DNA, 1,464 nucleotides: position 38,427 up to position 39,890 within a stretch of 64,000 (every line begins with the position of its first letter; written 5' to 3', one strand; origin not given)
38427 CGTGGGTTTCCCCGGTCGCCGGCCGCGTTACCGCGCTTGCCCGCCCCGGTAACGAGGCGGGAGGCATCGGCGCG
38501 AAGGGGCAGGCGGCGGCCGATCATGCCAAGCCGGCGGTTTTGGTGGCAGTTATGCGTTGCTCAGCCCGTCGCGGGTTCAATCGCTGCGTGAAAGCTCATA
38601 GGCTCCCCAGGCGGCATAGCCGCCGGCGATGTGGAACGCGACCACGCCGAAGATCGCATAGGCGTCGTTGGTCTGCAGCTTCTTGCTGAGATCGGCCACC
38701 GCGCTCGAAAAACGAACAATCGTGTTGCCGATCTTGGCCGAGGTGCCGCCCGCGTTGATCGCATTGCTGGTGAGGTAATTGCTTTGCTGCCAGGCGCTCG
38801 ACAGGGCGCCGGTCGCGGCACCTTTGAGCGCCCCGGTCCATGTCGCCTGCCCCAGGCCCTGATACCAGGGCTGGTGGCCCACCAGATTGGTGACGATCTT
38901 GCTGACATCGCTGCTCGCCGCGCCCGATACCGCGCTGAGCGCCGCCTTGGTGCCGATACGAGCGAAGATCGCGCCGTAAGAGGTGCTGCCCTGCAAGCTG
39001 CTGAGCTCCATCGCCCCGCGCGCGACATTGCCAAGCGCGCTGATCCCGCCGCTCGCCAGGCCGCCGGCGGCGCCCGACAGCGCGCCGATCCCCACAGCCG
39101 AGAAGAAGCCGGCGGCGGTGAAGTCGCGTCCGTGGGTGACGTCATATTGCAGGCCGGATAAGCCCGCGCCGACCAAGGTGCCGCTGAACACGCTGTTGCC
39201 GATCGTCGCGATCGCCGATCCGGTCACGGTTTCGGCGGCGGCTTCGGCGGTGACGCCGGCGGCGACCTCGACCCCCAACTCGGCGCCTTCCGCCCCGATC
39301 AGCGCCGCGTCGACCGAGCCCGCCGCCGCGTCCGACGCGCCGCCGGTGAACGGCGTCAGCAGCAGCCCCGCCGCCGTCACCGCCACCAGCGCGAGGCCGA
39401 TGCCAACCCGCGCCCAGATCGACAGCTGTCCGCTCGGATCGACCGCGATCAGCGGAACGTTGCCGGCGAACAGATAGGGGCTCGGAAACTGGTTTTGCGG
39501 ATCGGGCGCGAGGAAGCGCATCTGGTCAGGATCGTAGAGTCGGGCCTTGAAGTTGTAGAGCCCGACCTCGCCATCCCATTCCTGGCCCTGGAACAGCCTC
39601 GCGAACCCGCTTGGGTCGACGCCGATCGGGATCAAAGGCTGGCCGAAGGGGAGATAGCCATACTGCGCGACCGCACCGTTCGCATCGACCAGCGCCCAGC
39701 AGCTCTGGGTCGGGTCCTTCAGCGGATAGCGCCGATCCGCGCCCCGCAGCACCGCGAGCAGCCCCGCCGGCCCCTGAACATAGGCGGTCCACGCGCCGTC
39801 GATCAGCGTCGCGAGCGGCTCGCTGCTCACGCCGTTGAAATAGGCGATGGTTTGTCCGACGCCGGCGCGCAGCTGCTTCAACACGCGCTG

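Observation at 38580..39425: Encapsulated C-terminal cargo looks like a membrane-inserting Gly/Ala-rich domain rather than an enzyme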

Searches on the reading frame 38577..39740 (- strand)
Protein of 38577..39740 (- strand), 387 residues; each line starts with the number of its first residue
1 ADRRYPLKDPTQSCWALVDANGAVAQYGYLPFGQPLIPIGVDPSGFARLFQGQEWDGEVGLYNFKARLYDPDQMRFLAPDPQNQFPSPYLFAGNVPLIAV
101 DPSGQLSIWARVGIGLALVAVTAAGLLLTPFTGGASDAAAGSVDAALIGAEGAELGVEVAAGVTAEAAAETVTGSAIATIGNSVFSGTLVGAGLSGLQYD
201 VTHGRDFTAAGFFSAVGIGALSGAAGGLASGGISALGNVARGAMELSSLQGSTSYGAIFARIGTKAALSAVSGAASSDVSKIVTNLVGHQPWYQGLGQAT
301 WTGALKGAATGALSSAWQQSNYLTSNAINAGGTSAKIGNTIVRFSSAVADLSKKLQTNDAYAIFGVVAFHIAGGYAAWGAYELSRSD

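Call 9: search_solved_structures(query=window:38577-39740:-, max_evalue=10, show_alignments=3)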
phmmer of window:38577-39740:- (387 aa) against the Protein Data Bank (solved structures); distinct sequences matched with E-value up to 10: 7.
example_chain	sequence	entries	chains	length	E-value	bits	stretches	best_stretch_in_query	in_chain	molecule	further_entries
9on3_A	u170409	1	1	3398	9.8e-24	87.4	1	16-220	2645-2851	SGS4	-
8fjp_A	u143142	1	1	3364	1e-20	77.5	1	16-259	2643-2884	salivary gland surface protein 1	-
8cp6_B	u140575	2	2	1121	7.3e-05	25.3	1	44-104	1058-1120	Toxin protein Tse5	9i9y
8qja_A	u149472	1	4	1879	0.0018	20.8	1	17-95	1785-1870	Putative type VI secretion system YD repeat-containing Rhs element Vgr protein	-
7q97_A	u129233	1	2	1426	0.0039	19.6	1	49-106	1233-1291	Rhs family protein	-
8h8a_A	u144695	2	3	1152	0.33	13.3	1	49-104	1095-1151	Putative Rhs-family protein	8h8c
8h8b_A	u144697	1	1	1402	0.94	11.8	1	49-83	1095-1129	Putative Rhs-family protein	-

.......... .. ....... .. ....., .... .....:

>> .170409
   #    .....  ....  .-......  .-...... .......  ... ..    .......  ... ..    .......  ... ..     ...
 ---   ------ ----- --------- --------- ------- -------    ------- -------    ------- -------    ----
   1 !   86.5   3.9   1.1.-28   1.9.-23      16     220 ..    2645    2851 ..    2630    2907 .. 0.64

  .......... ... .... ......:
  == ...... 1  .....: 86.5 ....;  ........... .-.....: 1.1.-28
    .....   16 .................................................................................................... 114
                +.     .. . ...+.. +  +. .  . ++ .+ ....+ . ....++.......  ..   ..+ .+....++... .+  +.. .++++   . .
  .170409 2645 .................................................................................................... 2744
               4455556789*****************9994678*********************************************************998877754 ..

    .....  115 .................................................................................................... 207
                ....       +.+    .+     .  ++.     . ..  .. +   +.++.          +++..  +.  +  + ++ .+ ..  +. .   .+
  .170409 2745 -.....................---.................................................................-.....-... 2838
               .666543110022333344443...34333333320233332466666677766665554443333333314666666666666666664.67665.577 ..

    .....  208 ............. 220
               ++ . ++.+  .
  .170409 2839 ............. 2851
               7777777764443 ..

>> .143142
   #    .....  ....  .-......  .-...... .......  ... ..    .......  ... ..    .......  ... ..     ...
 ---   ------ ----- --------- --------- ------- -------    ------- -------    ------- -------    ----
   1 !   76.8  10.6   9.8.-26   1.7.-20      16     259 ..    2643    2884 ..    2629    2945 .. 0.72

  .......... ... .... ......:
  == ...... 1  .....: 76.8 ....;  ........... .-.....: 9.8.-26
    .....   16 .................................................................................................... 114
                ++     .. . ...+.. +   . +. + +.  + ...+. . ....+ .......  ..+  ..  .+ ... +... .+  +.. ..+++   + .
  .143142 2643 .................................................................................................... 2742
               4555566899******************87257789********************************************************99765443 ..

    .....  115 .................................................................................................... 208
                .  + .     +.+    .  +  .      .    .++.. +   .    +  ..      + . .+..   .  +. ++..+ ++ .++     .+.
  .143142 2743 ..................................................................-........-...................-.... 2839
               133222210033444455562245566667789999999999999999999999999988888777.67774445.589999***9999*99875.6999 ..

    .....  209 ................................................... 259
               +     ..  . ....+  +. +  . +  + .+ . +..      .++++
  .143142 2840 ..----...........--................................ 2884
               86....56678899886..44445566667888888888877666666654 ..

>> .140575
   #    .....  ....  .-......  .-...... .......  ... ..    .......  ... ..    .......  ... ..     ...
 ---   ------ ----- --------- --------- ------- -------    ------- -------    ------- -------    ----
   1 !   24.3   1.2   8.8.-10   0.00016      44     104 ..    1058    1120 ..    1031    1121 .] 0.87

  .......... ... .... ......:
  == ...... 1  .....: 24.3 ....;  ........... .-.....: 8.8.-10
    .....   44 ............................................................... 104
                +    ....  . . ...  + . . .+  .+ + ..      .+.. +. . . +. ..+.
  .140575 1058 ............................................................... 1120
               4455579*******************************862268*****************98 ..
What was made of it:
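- Closest known: Mosquito salivary gland surface proteins SGS1 and SGS4. Same: Same Rhs-core motif and same cleavage position (call 9).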

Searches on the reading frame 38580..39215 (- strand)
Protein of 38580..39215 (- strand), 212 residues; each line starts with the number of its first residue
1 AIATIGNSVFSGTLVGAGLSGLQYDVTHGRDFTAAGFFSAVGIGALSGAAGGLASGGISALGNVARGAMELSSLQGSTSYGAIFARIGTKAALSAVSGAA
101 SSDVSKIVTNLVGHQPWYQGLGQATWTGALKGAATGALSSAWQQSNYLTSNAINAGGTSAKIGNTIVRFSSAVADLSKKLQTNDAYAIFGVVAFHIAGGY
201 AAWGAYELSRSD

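Call 21: find_related_loci(query=A2, collection=genome_contigs, flank=10000)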
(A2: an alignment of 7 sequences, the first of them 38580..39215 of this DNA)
Query A2 (212 aa) in genome_contigs; peptide patterns used: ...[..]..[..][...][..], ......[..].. (x = any residue, [..] = any of these).
46 stretches matched a pattern; 26 encode a relative of the query (tblastn E <= 1e-3); 26 distinct loci.
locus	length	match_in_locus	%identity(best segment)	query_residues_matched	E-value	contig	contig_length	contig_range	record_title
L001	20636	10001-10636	98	1-212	4e-130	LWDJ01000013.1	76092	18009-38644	MAG: Proteobacteria bacterium SG_bin6 197, whole genome shotgun sequence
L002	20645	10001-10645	77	1-211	1e-74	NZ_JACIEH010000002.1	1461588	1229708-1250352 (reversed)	Sphingomonas kyeonggiensis strain DSM 101806 Ga0373265_02, whole genome shotgun sequence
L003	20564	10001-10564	46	2-205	8e-40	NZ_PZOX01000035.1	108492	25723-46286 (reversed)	Vitiosangium sp. GDMCC 1.1324 contig35, whole genome shotgun sequence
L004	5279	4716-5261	42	8-210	9e-33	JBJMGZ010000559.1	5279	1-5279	MAG: Thermoanaerobaculia bacterium isolate 12C18O_48h_100_P16_coass_bin_34 k141_2257061, whole genome shotgun sequence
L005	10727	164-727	48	2-205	7e-29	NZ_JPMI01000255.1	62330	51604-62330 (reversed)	Archangium violaceum Cb vi76 contig00278, whole genome shotgun sequence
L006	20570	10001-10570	46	2-207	5e-36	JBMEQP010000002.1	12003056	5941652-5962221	Cystobacter fuscus strain NCWS contig_1, whole genome shotgun sequence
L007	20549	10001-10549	37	8-205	3e-26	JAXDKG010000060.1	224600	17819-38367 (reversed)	MAG: Acidobacteriota bacterium isolate BP_59 scaffold_2469799, whole genome shotgun sequence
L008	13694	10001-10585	42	4-205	2e-25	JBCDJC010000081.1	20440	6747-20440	MAG: Cyanobacteria bacterium P01_H01_bin.26 k141_3305983_length_20440_cov_100.3175, whole genome shotgun sequence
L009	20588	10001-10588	38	3-205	3e-25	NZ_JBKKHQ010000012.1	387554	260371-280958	Pokkaliibacter sp. CJK22405 contig12, whole genome shotgun sequence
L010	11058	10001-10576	39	5-207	6e-25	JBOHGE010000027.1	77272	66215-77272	MAG: Pseudonocardiaceae bacterium isolate SE1527_maxbin2.bin.0 NODE_60_length_77272_cov_12.559868, whole genome shotgun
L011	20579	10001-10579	39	6-205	3e-23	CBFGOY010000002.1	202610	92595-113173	MAG TPA_asm: uncultured Cellvibrionaceae bacterium isolate SRR14536362_concoct_38 genome assembly, contig: ERZ27321111.6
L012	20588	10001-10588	37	3-205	7e-22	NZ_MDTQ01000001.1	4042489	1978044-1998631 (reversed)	Terasakiispira papahanaumokuakeensis strain PH27A scaffold00001, whole genome shotgun sequence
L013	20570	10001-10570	36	7-210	6e-21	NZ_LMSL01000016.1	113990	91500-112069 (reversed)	Frateuria sp. Soil773 contig_23, whole genome shotgun sequence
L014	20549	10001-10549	37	7-209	5e-20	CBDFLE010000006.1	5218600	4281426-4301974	MAG: Candidatus Multivoradales bacterium isolate 28b26adc-de60-4d61-9d00-aad20df54228 genome assembly, contig: contig_5,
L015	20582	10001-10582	36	2-205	6e-18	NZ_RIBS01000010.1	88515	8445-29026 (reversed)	Montanilutibacter psychrotolerans strain ZS60 contig10, whole genome shotgun sequence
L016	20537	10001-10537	39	16-206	2e-17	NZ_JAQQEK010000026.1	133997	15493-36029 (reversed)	Paraburkholderia sediminicola strain RL18-017-BIF-B 26, whole genome shotgun sequence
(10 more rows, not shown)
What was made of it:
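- Closest known: Mosquito salivary gland surface proteins SGS1 and SGS4. Different: The hosts are free-living bacteria of many phyla (call 21).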

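Call 29: search_protein_representatives(alignment_id=A2)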
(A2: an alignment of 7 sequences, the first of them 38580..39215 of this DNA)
Query: 7 sequences, 245 profile positions. Proteins with E-value up to 0.001 (for the whole library): 98; up to 1e-10: 51; up to 1e-30: 23. The best 98 are listed.
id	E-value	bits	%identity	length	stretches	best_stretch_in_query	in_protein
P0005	1.8e-100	351.9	-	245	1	1-244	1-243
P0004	3.8e-81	288.6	-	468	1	2-242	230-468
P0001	8.5e-77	274.4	-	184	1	62-242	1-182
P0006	3.7e-74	265.7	-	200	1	45-242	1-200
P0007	7.4e-56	205.8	-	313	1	3-234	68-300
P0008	3.2e-55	203.7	-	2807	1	3-244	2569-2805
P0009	3.5e-50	187.2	-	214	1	46-237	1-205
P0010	6.0e-49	183.2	-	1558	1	3-241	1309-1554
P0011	1.9e-48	181.6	-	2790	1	5-243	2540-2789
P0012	3.6e-47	177.4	-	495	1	3-242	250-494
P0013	5.2e-47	176.8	-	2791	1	5-243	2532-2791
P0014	2.7e-46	174.5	-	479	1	3-237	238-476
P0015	9.8e-40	153.0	-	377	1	7-241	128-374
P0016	2.8e-38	148.2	-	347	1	2-242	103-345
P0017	2.9e-36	141.6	-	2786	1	2-238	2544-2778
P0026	9.4e-29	117.0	-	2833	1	9-242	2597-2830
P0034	1.4e-20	90.3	-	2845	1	11-187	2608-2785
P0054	1.6e-10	57.3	-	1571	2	56-192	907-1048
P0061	4.1e-09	52.7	-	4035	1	38-182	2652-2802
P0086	1.6e-04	37.7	-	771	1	48-174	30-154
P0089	2.7e-04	36.9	-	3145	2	54-181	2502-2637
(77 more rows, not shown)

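Call 32: search_protein_families(library=pfam, proteins=[P0061, P0089, P0086], max_evalue=1)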
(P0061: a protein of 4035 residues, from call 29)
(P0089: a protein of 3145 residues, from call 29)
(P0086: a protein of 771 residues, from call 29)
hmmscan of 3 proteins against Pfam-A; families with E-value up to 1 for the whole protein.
P0061 (4035 aa): 3 families
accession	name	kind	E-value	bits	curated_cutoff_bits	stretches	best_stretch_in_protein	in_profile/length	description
PF05593.20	RHS_repeat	-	1.1e-08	35.7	22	0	155-181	1-28/38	RHS Repeat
PF18664.7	CdiA_C_tRNase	-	0.17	12.6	26.5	1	686-738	29-86/116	CdiA C-terminal tRNase domain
PF02338.25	OTU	-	0.25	12.3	23.3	0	3029-3081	34-91/128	OTU-like cysteine protease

P0089 (3145 aa): 2 families
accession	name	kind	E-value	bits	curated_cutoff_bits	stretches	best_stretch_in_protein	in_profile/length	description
PF05593.20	RHS_repeat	-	0.0028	18.4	22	0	1878-1896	16-34/38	RHS Repeat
PF07495.19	Y_Y_Y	-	0.49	10.8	26.6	1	656-693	12-50/65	Y_Y_Y domain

P0086 (771 aa): 1 family
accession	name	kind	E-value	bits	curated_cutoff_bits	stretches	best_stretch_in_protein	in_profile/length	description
PF14441.12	OTT_1508_deam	-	1.7e-06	28.3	27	1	486-549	2-63/64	OTT_1508-like deaminase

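Call 49: search_protein_families(library=pfam, proteins=[L013:10608-11981:+, L016:10623-12050:+, L009:10624-12126:+, L008:10770-12272:+], max_evalue=0.01)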
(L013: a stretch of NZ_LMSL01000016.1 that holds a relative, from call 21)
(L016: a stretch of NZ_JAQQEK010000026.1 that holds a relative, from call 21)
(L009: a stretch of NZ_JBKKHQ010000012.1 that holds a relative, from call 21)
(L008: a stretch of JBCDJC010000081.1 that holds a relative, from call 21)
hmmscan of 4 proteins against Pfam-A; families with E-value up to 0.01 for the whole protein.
L013:10608-11981:+ (457 aa): 0 families

L016:10623-12050:+ (475 aa): 0 families

L009:10624-12126:+ (500 aa): 2 families
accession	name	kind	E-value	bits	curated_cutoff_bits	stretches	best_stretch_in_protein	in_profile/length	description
PF16670.11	PI-PLC-C1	-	2.5e-17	63.4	29.9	1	59-195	98-240/329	Phosphoinositide phospholipase C, Ca2+-dependent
PF00388.25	PI-PLC-X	-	0.00027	21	23.1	1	21-160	28-139/144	Phosphatidylinositol-specific phospholipase C, X domain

L008:10770-12272:+ (500 aa): 1 family
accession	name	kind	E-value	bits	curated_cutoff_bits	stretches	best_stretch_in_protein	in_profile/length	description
PF16670.11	PI-PLC-C1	-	4.3e-17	62.6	29.9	1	58-193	98-238/329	Phosphoinositide phospholipase C, Ca2+-dependent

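Call 54: list_cluster_members(proteins=[P0061, P0089, P0054, P0086, P0008, P0011, P0013, P0017, P0026, P0034])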
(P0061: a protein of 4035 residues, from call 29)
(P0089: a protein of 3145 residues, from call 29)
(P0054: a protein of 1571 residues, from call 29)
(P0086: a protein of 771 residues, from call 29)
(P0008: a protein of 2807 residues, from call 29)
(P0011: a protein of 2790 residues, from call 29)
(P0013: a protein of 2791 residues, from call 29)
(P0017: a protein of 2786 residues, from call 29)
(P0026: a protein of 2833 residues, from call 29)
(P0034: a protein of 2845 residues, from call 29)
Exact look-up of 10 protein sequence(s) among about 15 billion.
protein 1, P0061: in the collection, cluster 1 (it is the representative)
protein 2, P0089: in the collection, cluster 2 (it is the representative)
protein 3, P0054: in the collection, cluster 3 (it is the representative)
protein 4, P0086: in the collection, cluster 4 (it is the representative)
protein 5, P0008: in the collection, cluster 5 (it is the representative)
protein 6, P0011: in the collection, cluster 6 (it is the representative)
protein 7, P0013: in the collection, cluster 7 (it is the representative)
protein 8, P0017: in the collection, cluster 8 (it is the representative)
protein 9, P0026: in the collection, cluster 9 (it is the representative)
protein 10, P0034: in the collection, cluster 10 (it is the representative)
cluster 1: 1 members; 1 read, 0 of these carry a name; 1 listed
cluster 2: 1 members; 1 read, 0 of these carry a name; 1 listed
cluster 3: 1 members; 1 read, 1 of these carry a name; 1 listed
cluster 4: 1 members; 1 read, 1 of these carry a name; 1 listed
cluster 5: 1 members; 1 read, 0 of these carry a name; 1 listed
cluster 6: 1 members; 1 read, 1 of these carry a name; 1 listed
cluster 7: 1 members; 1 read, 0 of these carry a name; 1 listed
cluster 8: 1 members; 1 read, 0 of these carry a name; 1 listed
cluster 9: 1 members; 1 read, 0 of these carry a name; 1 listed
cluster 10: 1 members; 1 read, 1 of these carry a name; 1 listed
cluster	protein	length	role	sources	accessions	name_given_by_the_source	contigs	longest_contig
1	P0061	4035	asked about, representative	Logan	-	-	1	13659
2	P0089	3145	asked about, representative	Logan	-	-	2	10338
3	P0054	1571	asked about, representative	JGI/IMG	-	RHS repeat-associated protein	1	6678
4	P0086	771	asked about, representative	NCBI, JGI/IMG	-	hypothetical protein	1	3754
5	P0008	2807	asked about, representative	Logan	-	-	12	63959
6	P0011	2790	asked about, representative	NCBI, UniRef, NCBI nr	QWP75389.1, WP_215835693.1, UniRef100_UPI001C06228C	RHS repeat-associated core domain-containing protein [Lysobacter sp. K5869] | RHS repeat domain-containing protein n=1 Tax=Lysobacter sp. K5869 TaxID=2820808 ...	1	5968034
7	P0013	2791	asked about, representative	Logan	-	-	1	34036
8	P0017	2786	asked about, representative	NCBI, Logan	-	-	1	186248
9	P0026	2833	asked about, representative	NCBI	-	-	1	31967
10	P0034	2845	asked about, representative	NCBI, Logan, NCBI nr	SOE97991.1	RHS repeat-associated core domain-containing protein [Burkholderia sp. OK233]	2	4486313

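Call 63: find_encoding_contigs(protein=P0061, flank=5000, max_places=2)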
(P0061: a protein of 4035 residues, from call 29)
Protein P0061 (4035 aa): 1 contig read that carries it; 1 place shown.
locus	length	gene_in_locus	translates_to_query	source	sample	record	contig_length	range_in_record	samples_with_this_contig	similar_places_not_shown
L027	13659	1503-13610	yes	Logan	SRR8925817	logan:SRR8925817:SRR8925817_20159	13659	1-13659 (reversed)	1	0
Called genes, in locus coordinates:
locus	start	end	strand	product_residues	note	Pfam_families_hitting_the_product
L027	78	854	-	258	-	PF00872:Transposase_mut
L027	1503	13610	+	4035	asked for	PF05593:RHS_repeat (faint)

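Call 64: find_encoding_contigs(protein=P0086, flank=5000, max_places=2)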
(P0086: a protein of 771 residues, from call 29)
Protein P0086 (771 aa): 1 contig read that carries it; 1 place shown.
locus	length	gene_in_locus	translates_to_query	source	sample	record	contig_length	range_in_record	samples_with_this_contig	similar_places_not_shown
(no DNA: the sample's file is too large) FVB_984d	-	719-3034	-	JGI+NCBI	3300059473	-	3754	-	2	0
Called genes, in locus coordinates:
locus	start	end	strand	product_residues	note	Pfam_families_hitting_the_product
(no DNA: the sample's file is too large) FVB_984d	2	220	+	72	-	?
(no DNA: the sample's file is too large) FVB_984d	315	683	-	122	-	-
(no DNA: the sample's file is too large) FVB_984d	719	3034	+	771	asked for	PF14441:OTT_1508_deam (weak)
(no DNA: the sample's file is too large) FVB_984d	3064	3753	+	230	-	?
